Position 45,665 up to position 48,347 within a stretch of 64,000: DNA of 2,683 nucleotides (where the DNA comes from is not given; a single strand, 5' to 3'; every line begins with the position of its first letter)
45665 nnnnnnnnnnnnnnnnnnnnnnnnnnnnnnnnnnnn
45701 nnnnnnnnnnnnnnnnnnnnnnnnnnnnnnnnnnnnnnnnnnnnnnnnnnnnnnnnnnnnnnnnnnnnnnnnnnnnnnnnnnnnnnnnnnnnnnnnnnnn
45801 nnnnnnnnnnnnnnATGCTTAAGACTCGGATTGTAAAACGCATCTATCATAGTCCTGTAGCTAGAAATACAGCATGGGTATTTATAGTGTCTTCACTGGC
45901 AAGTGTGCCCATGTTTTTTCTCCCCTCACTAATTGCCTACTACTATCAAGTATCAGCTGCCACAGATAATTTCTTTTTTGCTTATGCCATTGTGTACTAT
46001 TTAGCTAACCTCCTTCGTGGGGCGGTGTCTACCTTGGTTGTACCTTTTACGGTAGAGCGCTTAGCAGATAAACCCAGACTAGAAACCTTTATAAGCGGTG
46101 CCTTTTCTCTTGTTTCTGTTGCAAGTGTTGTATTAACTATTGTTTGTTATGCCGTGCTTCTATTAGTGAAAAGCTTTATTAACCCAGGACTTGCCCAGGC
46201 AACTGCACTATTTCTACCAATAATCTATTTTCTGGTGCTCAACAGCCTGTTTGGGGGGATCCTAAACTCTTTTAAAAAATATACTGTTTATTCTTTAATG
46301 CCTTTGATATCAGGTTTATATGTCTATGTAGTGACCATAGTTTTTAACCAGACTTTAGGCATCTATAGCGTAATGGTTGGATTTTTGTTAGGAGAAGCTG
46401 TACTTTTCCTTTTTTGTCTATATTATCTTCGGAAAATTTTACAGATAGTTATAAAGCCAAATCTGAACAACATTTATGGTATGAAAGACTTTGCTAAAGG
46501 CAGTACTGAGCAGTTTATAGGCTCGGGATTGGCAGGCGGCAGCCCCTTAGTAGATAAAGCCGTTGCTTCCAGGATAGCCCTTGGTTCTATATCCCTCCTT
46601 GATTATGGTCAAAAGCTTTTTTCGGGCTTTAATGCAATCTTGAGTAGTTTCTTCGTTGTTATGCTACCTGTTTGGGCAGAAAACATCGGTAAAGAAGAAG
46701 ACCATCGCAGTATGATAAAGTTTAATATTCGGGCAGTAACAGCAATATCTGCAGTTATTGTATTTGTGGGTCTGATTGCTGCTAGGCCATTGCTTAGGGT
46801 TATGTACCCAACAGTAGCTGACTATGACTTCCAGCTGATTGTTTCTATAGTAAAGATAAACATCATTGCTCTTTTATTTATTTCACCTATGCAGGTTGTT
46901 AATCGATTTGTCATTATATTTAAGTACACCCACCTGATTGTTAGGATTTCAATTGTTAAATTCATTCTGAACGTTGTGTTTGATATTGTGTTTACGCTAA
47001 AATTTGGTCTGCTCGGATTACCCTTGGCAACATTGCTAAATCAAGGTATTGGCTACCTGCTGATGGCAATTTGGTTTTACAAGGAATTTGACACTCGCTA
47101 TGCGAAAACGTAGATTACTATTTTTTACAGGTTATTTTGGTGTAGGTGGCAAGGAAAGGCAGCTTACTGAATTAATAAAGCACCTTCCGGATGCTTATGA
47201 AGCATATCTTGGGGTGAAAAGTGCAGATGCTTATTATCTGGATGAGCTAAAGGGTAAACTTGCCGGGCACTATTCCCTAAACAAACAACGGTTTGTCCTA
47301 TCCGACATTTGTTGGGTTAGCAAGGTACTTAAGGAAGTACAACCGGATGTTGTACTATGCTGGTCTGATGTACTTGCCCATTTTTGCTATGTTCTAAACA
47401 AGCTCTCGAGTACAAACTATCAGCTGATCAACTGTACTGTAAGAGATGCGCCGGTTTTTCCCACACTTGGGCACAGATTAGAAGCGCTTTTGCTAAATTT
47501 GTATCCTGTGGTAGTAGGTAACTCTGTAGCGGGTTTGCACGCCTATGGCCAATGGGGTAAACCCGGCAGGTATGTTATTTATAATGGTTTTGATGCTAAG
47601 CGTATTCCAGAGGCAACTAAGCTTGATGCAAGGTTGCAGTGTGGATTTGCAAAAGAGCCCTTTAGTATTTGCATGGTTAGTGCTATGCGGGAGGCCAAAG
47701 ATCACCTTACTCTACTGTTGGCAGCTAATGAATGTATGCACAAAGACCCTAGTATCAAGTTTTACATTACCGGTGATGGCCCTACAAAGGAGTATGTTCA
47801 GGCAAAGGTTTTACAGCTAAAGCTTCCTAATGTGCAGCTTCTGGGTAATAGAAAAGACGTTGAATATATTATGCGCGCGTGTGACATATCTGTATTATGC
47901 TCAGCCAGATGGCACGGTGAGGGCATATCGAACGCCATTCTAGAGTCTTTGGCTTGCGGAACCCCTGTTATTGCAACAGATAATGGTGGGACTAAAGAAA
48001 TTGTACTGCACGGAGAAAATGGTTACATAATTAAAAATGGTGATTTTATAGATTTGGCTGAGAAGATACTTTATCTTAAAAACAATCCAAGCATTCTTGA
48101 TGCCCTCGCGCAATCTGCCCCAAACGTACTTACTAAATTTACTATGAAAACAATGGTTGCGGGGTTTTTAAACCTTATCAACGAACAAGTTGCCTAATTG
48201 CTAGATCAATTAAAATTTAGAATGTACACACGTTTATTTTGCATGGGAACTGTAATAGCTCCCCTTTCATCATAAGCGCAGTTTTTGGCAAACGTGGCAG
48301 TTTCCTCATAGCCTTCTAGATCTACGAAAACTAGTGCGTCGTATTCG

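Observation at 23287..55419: A glycan locus of about 32 kb occupying half the window, with a partial 2,3-diamino-uronic-acid pathway and heavy tailoring but no visible initiating transferase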

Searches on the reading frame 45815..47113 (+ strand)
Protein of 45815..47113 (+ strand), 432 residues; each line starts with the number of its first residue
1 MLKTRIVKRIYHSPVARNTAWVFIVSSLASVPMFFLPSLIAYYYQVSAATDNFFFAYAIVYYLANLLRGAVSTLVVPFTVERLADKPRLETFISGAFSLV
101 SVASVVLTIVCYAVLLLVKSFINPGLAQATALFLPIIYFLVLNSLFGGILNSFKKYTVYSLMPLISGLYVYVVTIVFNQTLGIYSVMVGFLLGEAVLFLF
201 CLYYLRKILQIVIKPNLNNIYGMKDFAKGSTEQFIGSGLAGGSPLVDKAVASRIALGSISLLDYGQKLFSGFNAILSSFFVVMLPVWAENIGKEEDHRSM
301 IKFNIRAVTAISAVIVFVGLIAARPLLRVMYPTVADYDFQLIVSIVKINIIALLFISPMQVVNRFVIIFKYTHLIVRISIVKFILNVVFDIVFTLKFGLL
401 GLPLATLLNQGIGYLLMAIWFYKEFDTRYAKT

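Call 7: search_protein_families(library=pfam, proteins=[window:45815-47113:+], max_evalue=0.001)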
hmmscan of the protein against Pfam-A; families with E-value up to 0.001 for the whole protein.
window:45815-47113:+ (432 aa): 1 family
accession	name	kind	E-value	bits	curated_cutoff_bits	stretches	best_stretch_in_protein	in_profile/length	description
PF03023.19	MurJ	-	2.2e-27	96.3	27.4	1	40-423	1-401/451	Lipid II flippase MurJ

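Call 12: search_protein_families(library=ncbifam, proteins=[window:45815-47113:+], max_evalue=0.001)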
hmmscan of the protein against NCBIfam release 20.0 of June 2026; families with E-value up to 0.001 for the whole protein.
window:45815-47113:+ (432 aa): 1 family
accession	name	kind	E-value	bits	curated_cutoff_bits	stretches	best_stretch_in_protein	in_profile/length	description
TIGR01695.1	murJ_mviN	equivalog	2.1e-25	89.5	235.55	1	39-418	26-423/506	murein biosynthesis integral membrane protein MurJ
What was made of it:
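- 45815..47113 (+): G20, MurJ-family MOP flippase paralogue. It is not the housekeeping MurJ. Pfam MurJ 2e-27; TIGR01695 89 bits against a cut-off of 236 (calls 7, 12).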

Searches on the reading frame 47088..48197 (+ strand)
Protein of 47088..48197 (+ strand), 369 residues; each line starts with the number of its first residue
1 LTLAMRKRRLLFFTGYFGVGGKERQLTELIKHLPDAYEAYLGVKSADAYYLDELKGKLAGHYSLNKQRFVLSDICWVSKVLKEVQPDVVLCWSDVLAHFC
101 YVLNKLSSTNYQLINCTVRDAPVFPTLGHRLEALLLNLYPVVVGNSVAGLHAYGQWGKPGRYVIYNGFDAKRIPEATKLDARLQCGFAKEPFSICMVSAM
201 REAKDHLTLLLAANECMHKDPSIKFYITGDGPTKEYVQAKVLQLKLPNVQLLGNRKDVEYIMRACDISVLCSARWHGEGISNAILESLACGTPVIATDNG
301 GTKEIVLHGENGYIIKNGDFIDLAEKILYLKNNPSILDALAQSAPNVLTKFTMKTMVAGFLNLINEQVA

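Call 8: search_protein_families(library=pfam, proteins=[window:47088-48197:+], max_evalue=0.001)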
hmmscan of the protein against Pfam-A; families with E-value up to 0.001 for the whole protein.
window:47088-48197:+ (369 aa): 4 families
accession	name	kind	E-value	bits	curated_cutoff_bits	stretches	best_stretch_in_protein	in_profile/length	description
PF00534.26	Glycos_transf_1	-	3.5e-31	108.5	26.4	1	186-344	10-169/172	Glycosyl transferases group 1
PF13692.12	Glyco_trans_1_4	-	4.8e-30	105.1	27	1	193-331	3-140/142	Glycosyl transferases group 1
PF13524.12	Glyco_trans_1_2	-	1.2e-06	29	25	1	221-357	13-139/144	Glycosyl transferase-like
PF13439.12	Glyco_transf_4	-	0.0004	20.9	28.5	0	19-172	1-170/170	Glycosyltransferase Family 4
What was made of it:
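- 47088..48197 (+): G21, GT4 glycosyltransferase. Glycos_transf_1 4e-31 (call 8).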

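Call 13: search_protein_families(library=ncbifam, proteins=[window:47088-48197:+], max_evalue=0.001)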
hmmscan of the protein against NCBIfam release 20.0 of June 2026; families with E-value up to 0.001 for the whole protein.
window:47088-48197:+ (369 aa): 30 families (the best 25 are shown)
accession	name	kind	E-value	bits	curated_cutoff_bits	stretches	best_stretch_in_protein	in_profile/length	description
TIGR03088.1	stp2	hypoth_equivalog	6.7e-35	120.8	409.05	1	163-365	164-371/374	TIGR03088 family PEP-CTERM/XrtA system glycosyltransferase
TIGR03999.1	thiol_BshA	equivalog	5.5e-25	88.1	273.7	1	163-366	171-372/375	N-acetyl-alpha-D-glucosaminyl L-malate synthase BshA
NF041876.1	EPS_EpsE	equivalog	6.9e-20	71.6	400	1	188-354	211-383/389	exopolysaccharide biosynthesis GT4 family glycosyltransferase EpsE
NF011726.0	PRK15179.1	equivalog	8.3e-18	64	733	1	75-364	390-691/694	Vi polysaccharide biosynthesis protein TviE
NF047880.1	glyco_SdgA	exception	4e-17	62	800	1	211-364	335-487/488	serine-aspartate repeat adhesin O-glycosyltransferase SdgA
NF038229.1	Glyco4_Geo_Pelo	equivalog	3e-15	56.1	400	1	187-366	157-335/338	GPMC system family 4 glycosyltransferase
NF050063.1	ProtGlycPglJ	equivalog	3.5e-15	56.1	500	1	163-353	172-352/363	N-acetylgalactosamine-N,N'-diacetylbacillosaminyl-diphospho-undecaprenol 4-alpha-N-acetylgalactosaminyltransferase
TIGR04348.1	TIGR04348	equivalog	4.8e-15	55.4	300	1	188-355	134-299/310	selenoneine biosynthesis selenosugar synthase SenB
NF012034.0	PRK15490.1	equivalog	4.9e-13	48.3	813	1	209-367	416-576/578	Vi polysaccharide biosynthesis glycosyltransferase TviE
NF046085.1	XrtY_assoc_Gly1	equivalog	8.7e-12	44.6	400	1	188-366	206-383/387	XrtY-associated glycosyltransferase XYAG1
TIGR04157.1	glyco_rSAM_CFB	subfamily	1.6e-11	43.8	400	1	162-344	196-385/406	TIGR04157 family glycosyltransferase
NF050056.1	ProtGlycPglH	equivalog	2.2e-11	43.4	600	1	194-366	182-352/354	GalNAc-alpha-(1->4)-GalNAc-alpha-(1->3)-diNAcBac-PP-undecaprenol alpha-1,4-N-acetyl-D-galactosaminyltransferase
TIGR04063.1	stp3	hypoth_equivalog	1.2e-10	40.9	442.05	1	163-346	184-373/397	TIGR04063 family PEP-CTERM/XrtA system glycosyltransferase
TIGR03449.1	mycothiol_MshA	equivalog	2.5e-10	39.8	462.5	1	163-364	192-400/406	D-inositol-3-phosphate glycosyltransferase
TIGR02149.1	glgA_Coryne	subfamily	3.5e-10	39.6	302.4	1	162-325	172-347/391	glycogen synthase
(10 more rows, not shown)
